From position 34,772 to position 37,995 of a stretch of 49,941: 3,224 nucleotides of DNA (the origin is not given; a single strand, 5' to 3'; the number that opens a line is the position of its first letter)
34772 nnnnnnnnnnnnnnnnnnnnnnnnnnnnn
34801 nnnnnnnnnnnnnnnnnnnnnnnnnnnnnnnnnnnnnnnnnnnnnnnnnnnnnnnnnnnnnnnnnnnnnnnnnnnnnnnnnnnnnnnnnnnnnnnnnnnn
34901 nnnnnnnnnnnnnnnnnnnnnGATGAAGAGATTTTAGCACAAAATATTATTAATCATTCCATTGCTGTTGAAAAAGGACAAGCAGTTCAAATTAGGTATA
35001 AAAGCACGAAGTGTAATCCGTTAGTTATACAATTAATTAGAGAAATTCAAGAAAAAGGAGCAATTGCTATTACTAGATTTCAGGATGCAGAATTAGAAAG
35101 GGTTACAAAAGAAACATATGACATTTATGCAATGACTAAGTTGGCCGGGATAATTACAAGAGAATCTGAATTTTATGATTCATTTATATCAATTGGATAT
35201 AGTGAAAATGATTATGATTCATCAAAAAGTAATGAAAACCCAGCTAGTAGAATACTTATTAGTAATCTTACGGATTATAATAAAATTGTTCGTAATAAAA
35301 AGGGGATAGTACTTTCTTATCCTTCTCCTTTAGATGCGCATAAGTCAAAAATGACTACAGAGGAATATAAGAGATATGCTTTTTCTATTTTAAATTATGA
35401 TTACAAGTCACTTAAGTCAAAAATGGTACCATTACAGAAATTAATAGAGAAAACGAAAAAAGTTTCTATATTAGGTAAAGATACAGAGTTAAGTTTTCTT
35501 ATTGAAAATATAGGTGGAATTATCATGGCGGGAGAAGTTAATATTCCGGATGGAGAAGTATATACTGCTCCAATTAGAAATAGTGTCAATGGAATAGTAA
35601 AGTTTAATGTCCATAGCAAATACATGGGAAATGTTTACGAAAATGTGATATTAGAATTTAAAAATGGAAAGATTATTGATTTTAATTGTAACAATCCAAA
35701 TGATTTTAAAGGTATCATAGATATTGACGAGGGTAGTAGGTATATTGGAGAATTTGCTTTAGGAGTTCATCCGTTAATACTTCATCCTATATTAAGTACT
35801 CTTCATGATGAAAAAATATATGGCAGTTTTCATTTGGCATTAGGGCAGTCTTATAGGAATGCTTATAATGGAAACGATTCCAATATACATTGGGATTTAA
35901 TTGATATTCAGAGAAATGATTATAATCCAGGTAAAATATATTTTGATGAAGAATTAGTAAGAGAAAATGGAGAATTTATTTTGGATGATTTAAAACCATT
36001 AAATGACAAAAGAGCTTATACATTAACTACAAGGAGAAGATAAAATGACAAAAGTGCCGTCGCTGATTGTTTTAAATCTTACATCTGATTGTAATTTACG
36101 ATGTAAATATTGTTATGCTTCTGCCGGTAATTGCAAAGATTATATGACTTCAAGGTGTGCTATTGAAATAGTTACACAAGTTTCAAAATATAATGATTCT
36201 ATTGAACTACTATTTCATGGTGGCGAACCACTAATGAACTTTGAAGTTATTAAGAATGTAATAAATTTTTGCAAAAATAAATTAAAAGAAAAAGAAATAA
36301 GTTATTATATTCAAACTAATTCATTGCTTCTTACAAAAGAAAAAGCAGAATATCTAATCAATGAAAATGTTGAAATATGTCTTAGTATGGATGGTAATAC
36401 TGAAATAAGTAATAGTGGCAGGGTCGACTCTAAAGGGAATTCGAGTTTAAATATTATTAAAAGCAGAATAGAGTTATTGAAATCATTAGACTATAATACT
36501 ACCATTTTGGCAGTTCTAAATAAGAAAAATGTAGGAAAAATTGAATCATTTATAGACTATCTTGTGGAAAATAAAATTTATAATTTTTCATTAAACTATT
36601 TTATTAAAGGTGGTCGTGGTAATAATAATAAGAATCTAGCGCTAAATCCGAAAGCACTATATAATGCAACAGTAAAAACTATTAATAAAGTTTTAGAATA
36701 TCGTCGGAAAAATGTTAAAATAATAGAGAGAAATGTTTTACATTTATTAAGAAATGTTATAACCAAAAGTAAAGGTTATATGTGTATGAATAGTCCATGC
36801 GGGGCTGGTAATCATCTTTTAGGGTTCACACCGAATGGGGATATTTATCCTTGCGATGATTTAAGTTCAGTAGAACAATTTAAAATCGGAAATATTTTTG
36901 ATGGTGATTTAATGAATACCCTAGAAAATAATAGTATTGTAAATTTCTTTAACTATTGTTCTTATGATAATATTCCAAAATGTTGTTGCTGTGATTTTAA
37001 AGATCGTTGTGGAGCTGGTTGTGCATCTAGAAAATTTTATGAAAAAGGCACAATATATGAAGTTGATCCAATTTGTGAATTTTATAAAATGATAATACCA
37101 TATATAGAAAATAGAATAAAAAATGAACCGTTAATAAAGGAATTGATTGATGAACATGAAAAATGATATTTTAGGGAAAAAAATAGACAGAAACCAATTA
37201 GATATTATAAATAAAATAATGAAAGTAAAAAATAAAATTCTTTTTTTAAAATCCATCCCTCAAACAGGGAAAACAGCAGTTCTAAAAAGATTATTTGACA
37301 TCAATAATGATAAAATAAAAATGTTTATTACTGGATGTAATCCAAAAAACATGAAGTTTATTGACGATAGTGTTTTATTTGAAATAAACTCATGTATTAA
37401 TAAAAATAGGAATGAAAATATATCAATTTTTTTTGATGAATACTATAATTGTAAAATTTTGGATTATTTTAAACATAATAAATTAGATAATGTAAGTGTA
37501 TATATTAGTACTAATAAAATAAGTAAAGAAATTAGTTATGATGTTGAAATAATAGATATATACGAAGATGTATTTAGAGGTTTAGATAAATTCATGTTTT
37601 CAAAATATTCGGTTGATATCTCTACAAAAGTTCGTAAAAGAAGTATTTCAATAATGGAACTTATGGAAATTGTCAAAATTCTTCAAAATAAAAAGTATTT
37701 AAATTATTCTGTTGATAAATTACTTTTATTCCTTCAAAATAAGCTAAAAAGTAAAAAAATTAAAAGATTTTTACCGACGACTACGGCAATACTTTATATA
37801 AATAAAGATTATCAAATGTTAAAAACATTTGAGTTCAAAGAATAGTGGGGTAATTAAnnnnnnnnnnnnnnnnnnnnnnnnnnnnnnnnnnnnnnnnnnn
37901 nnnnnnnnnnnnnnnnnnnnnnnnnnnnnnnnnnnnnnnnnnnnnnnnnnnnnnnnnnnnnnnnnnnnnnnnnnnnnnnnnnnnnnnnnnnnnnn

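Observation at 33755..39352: Operon 2: GT2-M29 fusion + two paralogous rSAM/SPASM enzymes + P-loop-like protein + terminal Cys-free precursor; a second, related candidate RiPP system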

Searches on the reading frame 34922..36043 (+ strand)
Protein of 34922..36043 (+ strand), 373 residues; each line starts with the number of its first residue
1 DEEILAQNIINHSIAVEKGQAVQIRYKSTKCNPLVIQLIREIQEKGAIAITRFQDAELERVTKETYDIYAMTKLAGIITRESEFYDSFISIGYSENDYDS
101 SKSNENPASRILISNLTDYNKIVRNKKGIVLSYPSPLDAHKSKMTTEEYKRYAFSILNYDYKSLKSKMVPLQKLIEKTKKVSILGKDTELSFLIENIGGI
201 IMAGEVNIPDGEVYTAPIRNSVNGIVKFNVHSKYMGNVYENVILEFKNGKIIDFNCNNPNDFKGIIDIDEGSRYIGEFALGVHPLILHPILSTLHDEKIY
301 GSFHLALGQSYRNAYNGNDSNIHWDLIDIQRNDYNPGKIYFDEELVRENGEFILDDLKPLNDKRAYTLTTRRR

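Call 91: search_solved_structures(query=window:34922-36043:+, max_evalue=0.001, show_alignments=3)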
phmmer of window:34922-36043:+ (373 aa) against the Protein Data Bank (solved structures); distinct sequences matched with E-value up to 0.001: 4.
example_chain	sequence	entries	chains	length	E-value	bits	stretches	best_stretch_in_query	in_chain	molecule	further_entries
1zjc_A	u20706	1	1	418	7.5e-14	54.6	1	197-322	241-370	aminopeptidase ampS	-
4icq_A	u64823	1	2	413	8.5e-09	38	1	195-317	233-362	Aminopeptidase PepS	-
2ayi_A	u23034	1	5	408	1.2e-08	37.4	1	206-320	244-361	Aminopeptidase T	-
4icr_A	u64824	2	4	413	2e-08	36.7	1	195-317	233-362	Aminopeptidase PepS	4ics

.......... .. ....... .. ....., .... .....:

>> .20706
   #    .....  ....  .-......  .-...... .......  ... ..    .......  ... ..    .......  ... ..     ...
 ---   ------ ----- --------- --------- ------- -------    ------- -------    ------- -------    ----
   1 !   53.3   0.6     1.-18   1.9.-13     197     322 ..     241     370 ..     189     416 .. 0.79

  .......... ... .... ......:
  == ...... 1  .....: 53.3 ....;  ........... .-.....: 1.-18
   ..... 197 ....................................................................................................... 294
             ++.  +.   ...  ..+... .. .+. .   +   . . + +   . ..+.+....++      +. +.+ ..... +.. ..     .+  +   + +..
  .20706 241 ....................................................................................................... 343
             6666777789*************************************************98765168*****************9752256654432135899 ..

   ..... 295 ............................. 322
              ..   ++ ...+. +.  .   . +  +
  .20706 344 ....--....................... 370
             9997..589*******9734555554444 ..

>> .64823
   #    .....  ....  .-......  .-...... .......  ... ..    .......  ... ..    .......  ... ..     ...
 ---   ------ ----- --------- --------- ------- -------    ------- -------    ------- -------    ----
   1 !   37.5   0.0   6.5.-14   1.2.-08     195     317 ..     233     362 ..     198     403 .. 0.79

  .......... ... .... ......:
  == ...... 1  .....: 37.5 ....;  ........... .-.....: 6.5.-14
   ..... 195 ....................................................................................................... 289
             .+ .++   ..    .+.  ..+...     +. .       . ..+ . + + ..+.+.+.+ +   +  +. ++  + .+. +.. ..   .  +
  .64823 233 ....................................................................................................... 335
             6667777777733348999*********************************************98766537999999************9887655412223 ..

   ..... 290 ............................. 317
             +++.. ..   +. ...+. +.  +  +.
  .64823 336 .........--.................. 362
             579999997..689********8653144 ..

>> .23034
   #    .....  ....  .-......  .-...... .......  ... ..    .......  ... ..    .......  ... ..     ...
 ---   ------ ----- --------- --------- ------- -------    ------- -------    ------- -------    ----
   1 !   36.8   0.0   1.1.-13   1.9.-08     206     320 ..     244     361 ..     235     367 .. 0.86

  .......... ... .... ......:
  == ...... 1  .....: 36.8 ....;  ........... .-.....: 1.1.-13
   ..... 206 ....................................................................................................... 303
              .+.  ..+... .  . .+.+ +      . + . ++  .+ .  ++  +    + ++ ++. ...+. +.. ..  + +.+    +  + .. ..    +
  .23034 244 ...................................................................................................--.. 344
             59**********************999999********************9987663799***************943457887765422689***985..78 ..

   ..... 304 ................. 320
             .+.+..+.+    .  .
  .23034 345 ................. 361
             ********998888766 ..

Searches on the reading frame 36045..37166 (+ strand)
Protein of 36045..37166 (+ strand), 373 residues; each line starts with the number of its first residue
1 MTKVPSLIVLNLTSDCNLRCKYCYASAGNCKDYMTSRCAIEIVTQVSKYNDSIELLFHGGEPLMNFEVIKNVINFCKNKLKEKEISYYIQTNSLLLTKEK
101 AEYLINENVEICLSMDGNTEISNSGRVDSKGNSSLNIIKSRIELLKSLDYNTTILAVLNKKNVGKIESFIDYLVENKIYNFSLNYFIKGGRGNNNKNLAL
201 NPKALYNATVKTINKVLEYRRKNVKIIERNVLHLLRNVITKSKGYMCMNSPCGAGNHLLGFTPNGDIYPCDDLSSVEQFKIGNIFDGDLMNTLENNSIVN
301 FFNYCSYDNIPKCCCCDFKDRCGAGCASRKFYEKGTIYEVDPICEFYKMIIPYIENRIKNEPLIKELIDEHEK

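Call 6: search_protein_families(library=pfam, proteins=[window:36045-37166:+], max_evalue=0.01)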
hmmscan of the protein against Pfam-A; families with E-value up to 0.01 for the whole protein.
window:36045-37166:+ (373 aa): 3 families
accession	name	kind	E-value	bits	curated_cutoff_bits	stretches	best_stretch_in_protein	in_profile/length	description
PF04055.27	Radical_SAM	-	3.7e-15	56.9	29.5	1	11-173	2-166/166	Radical SAM superfamily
PF13353.11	Fer4_12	-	3.4e-09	37.6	22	1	12-107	11-108/137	4Fe-4S single cluster domain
PF13186.11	SPASM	-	2.2e-05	25.1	21.5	1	252-316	1-66/67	Iron-sulfur cluster-binding domain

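Call 7: search_protein_families(library=ncbifam, proteins=[window:36045-37166:+], max_evalue=0.01)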
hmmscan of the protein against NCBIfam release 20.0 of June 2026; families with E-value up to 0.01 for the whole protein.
window:36045-37166:+ (373 aa): 74 families (the best 25 are shown)
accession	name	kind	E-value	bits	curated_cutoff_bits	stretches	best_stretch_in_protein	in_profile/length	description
TIGR03978.1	rSAM_paired_1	equivalog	3.7e-48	164.5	370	1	3-367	80-461/466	His-Xaa-Ser system radical SAM maturase HxsB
NF047865.1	rSAM_PapB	equivalog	2.7e-46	158.3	340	1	8-338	5-328/330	PapB family radical SAM/SPASM ranthipeptide maturase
NF041298.1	rSAM_mat_DynA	equivalog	4.8e-46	157.3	450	1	9-360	4-355/356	dynobactin maturation radical SAM/SPASM protein DynA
TIGR04163.1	rSAM_cobopep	equivalog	6.7e-46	156.9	375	1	5-353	63-414/428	peptide-modifying radical SAM enzyme CbpB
TIGR03942.1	sulfatase_rSAM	equivalog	1.7e-39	136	349.45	1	11-358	6-357/363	anaerobic sulfatase maturase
TIGR03974.1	rSAM_six_Cys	equivalog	3.1e-38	131.8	425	1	8-346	99-437/451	thioether cross-link-forming SCIFF peptide maturase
TIGR04083.1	rSAM_pep_methan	hypoth_equivalog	4.5e-37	127.8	300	1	12-361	6-346/376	TIGR04083 family peptide-modifying radical SAM enzyme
NF040492.1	not_ScfB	exception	4.6e-37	128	855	1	8-335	97-424/450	ScfB-related radical SAM/SPASM orphan maturase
TIGR04064.1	rSAM_nif11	equivalog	3.3e-35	121.7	518.7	1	7-341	79-415/459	nif11-like peptide radical SAM maturase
TIGR03906.1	quino_hemo_SAM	equivalog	1.6e-34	119.4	453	1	7-335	95-423/467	quinohemoprotein amine dehydrogenase maturation protein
TIGR04068.1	rSAM_ocin_clost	equivalog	4.2e-34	118.2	500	1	7-294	85-395/462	Cys-rich peptide radical SAM maturase CcpM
NF041718.1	rSAM_phane_AMC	equivalog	7.1e-30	104.2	425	1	3-338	3-339/362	cyclophane-forming radical SAM peptide maturase AmcB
NF010321.0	PRK13758.1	equivalog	9.8e-28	97.3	441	1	6-354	5-358/370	anaerobic sulfatase-maturase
TIGR04261.1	rSAM_GlyRichRpt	subfamily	8e-26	90.9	310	1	13-348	4-350/363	cyclophane-forming radical SAM/SPASM peptide maturase GrrM/OscB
NF038107.1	rSAM_NF038107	equivalog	2.1e-25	89.4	600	1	10-339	89-412/444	Cys-every-fifth radical SAM/SPASM peptide maturase CefB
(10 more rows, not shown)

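Call 42: search_protein_families(library=padloc, proteins=[window:36045-37166:+], max_evalue=0.01)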
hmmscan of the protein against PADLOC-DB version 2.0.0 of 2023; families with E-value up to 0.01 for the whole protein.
window:36045-37166:+ (373 aa): 2 families
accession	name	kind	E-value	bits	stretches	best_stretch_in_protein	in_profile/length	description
PDLC02903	pVip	-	3.8e-16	57.3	1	8-179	2-167/257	Viperins not associated with kinases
PDLC02904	pVip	-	1.1e-15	55.9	1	10-180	7-169/262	Viperins associated with kinases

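Call 69: search_solved_structures(query=window:36045-37166:+, max_evalue=0.00001)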
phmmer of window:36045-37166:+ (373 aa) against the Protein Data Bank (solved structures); distinct sequences matched with E-value up to 0.00001: 4.
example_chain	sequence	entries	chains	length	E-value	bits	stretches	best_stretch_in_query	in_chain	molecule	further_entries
5wgg_A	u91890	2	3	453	2.7e-33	118.7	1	6-347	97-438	Radical SAM domain protein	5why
4k37_A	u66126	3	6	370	4.6e-18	68.6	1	6-359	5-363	Anaerobic sulfatase-maturating enzyme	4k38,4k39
4k36_A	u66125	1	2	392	6.8e-18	68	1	6-360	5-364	Anaerobic sulfatase-maturating enzyme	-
9gm3_A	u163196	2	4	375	4.4e-14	55.5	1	9-149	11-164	ChlB radical SAM domain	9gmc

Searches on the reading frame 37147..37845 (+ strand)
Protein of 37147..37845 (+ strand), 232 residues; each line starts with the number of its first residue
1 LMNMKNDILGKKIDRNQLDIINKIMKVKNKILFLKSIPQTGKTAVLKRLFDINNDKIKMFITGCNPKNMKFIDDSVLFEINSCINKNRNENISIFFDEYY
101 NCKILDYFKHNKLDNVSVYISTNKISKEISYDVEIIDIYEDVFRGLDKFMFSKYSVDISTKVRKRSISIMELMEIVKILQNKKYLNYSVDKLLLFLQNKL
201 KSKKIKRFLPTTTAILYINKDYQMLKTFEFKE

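Call 6: search_protein_families(library=pfam, proteins=[window:37147-37845:+], max_evalue=0.01)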
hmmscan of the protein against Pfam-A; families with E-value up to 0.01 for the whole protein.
window:37147-37845:+ (232 aa): 1 family
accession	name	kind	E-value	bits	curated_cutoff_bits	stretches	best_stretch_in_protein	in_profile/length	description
PF13173.12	AAA_14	-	0.0035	17.8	27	1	29-110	2-82/129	AAA domain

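Call 7: search_protein_families(library=ncbifam, proteins=[window:37147-37845:+], max_evalue=0.01)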
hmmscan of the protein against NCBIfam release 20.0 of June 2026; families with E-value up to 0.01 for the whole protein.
window:37147-37845:+ (232 aa): 0 families

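Call 42: search_protein_families(library=padloc, proteins=[window:37147-37845:+], max_evalue=0.01)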
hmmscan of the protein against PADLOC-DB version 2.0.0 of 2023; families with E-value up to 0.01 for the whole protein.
window:37147-37845:+ (232 aa): 0 families

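Call 43: find_homologous_proteins(query=window:37147-37845:+, max_evalue=0.001)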
Query window:37147-37845:+ (232 aa): 3 proteins with E <= 0.001 among 541 candidates.
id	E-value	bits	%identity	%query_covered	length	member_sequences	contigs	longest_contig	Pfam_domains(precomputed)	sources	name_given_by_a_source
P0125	4.2e-139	479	100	100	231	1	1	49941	-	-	-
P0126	5.8e-62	227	50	86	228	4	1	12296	-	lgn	-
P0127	6.4e-62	227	51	95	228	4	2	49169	-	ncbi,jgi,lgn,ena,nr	ncbi:MAG: hypothetical protein GX641_01135 [Mollicutes bacterium]|nr:hypothetical protein [Mollicute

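Call 58: predict_structure(alignment_id=A2)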
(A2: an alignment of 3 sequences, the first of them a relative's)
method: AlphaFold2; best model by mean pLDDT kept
length: 231 residues; sequences in the alignment: 3
mean_pLDDT: 45.2   pTM: 0.44
mean pLDDT of the five models: 45.2, 43.1, 42.4, 42.2, 38.5
residues with pLDDT >= 90: 0; 70-90: 18; 50-70: 47; < 50: 166
segments of 3 or more residues with pLDDT < 50: 1-48, 62-70, 122-153, 157-231
pLDDT, mean of each block of 10 residues (from residue 1): 24 34 36 39 47 58 44 66 74 64 68 66 47 41 42 48 38 41 36 43 35 29 20 25
secondary structure, 60 per line:
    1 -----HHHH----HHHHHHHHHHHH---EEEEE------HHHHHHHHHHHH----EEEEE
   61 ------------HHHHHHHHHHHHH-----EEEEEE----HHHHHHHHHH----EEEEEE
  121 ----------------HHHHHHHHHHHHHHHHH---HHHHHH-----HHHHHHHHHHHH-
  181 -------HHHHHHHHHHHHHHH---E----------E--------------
elements in order: H6-9 H14-25 E29-33 H40-51 E56-60 H73-85 E91-96 H101-110 E115-120 H137-153 H157-162 H168-179 H188-202

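Call 60: search_solved_structures(query=A3, max_evalue=10)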
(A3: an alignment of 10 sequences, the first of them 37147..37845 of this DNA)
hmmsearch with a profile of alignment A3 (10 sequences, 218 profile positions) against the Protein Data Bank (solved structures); distinct sequences matched with E-value up to 10: 27.
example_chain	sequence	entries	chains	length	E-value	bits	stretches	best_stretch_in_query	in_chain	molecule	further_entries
4f4j_A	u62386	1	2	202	0.023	17.7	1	25-49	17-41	Guanylate kinase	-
1gky_A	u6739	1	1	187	0.029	17.4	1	26-50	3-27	GUANYLATE KINASE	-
1ex6_A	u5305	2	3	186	0.034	17.1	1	26-50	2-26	GUANYLATE KINASE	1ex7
5lzk_A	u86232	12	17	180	0.049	16.6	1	72-125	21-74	Protein FAM83B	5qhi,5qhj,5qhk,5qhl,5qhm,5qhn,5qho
8q5x_A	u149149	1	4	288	0.14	15.1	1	26-67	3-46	Nitrogenase iron protein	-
1z6y_A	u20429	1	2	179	0.23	14.4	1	21-73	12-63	ADP-ribosylation factor-like protein 5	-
1zj6_A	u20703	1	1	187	0.26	14.3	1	21-72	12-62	ADP-ribosylation factor-like protein 5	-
1lvg_A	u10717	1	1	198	0.29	14.1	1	27-51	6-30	Guanylate kinase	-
7qqa_A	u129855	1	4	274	0.33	13.9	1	26-66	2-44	Nitrogenase iron protein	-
3lfh_A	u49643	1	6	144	0.42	13.5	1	64-144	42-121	Phosphotransferase system, mannose/fructose-specific component IIA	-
1xzp_A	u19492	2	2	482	0.54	13.2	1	9-50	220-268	Probable tRNA modification GTPase trmE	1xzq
2h16_A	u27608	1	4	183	0.57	13.1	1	24-73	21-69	ADP-ribosylation factor-like protein 5A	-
6mfu_A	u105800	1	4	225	0.66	12.9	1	24-49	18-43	Guanylate kinase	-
1yzg_A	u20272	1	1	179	0.68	12.9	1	23-44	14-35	ADP-ribosylation factor-like 8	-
2h17_A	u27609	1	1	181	0.69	12.8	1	24-72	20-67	ADP-ribosylation factor-like protein 5A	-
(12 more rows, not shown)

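Call 61: search_protein_families(library=pfam, alignment_id=A3, max_evalue=1)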
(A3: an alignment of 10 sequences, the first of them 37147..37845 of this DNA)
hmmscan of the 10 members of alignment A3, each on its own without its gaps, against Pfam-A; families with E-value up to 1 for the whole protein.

A. member 1, window:37147-37845:+ (232 aa): 1 family
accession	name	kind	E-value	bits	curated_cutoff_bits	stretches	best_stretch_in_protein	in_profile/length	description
PF13173.12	AAA_14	-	0.0035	17.8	27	1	29-110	2-82/129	AAA domain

B. families by the number of members that match (of 10 scanned): 32 families (the first 25 are shown)
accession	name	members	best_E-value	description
PF13173.12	AAA_14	10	1.1e-08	AAA domain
PF13401.12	AAA_22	4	0.0087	AAA domain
PF25199.1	nSTAND_NTPase5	3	6.9e-07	Novel STAND NTPase 5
PF20720.3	nSTAND3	3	0.00029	Novel STAND NTPase 3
PF00004.35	AAA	3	0.0038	ATPase family associated with various cellular activities (AAA)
PF00931.28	NB-ARC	3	0.017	NB-ARC domain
PF13191.12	AAA_16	3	0.022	AAA ATPase domain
PF01637.24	ATPase_2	2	5.2e-05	ATPase domain predominantly from Archaea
PF01926.29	MMR_HSR1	2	0.0025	50S ribosome-binding GTPase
PF05621.17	TniB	2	0.046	Bacterial TniB protein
PF10923.14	BrxC_BrxD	1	0.00015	BREX system ATP-binding protein BrxC/D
PF01443.25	Viral_helicase1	1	0.00092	Viral superfamily 1 RNA helicase core domain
PF00005.33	ABC_tran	1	0.0061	ABC transporter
PF08888.16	HopJ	1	0.0071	HopJ type III effector protein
PF00427.26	PBS_linker_poly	1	0.0088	Phycobilisome Linker polypeptide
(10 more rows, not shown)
